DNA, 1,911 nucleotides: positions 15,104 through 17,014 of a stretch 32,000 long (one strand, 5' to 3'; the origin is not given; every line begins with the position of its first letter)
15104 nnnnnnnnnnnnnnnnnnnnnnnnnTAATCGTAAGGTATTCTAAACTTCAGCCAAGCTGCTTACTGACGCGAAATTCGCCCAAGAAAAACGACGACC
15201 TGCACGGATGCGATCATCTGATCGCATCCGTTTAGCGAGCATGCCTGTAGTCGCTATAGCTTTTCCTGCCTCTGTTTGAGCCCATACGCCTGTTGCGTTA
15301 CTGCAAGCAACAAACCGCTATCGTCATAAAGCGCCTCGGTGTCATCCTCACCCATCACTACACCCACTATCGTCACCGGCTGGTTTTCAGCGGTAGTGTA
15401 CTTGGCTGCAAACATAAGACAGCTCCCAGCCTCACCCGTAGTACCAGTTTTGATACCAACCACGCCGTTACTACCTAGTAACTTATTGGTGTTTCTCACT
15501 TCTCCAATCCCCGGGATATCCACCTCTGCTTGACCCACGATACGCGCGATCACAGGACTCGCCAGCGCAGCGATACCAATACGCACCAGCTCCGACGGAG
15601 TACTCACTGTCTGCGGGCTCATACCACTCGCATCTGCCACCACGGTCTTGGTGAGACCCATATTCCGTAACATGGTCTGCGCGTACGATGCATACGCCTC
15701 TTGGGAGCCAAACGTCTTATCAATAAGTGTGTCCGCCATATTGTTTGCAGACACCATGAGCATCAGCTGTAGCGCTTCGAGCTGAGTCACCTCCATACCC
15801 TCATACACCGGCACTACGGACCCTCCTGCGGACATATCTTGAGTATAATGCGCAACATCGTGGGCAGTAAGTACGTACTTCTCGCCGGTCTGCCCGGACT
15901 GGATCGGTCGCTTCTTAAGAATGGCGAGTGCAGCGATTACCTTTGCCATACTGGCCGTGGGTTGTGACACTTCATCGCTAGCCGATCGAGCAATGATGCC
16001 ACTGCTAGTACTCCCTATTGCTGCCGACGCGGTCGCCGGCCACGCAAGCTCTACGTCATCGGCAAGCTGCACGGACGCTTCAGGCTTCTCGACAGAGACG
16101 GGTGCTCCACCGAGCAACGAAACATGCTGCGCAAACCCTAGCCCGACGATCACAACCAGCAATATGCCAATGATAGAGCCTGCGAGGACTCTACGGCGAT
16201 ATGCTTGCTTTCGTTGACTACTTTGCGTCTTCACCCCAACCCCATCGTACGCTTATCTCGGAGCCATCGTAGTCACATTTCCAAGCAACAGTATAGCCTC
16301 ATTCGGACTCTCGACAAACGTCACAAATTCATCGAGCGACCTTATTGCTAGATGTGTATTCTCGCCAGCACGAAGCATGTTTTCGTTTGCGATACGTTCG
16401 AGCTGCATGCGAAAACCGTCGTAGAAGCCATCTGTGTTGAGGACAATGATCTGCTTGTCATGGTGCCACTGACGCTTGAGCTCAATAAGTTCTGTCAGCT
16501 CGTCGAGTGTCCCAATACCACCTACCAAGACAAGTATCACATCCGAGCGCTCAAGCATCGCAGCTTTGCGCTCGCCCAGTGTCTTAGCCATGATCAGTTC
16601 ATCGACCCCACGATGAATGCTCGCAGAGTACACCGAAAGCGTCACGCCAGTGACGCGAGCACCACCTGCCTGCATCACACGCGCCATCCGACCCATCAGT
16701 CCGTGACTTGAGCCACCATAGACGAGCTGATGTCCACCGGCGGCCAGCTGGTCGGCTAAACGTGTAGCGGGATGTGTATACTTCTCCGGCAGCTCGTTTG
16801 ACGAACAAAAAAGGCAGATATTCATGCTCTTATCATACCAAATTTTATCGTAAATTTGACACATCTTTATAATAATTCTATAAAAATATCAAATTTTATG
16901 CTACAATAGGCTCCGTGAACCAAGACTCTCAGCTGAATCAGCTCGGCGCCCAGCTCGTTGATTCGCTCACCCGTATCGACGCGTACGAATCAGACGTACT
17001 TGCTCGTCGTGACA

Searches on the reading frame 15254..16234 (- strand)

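Call 5: search_protein_families(library=ncbifam, proteins=[window:15254-16234:-], max_evalue=0.001)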
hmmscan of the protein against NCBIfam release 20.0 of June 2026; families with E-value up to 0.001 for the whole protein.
window:15254-16234:- (326 aa): 6 families
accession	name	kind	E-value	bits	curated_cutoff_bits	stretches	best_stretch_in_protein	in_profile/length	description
NF008668.0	PRK11669.1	equivalog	1.4e-14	53.9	294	1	67-290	42-259/316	D-alanyl-D-alanine endopeptidase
NF007445.0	PRK10001.1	equivalog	9.7e-10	37.8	765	1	73-311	45-279/400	serine-type D-Ala-D-Ala carboxypeptidase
NF008059.0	PRK10793.1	equivalog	1.8e-09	36.8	694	1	73-301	52-276/403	D-alanyl-D-alanine carboxypeptidase DacA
NF038273.1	strep_PBP3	exception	2.7e-08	33.3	490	1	65-208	26-164/407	D-alanyl-D-alanine carboxypeptidase PBP3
NF008489.0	PRK11397.1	equivalog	7.4e-07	28.2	610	1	74-317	44-283/389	serine-type D-Ala-D-Ala carboxypeptidase DacD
NF033103.1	bla_class_A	equivalog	0.0002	20.6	200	1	89-196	32-128/257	class A beta-lactamase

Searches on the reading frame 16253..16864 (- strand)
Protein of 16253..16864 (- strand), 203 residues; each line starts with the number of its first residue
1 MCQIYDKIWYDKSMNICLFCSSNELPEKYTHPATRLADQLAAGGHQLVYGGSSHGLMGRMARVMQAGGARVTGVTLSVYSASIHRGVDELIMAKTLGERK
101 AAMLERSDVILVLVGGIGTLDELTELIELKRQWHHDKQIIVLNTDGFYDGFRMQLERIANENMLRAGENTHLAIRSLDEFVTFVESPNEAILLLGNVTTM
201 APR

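Call 5: search_protein_families(library=ncbifam, proteins=[window:16253-16864:-], max_evalue=0.001)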
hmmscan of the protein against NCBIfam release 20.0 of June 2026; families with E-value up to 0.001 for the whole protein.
window:16253-16864:- (203 aa): 3 families
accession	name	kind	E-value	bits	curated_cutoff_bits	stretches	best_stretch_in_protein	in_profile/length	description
TIGR00730.1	TIGR00730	subfamily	2.9e-29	102.1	96.35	1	15-165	2-155/178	TIGR00730 family Rossman fold protein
NF058542.1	CtkRMPhLog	equivalog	1.5e-22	80.4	300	1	15-160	3-150/177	cytokinin riboside 5'-monophosphate phosphoribohydrolase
TIGR00725.1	TIGR00725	hypoth_equivalog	2.1e-05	24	106.9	1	15-145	3-125/159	TIGR00725 family protein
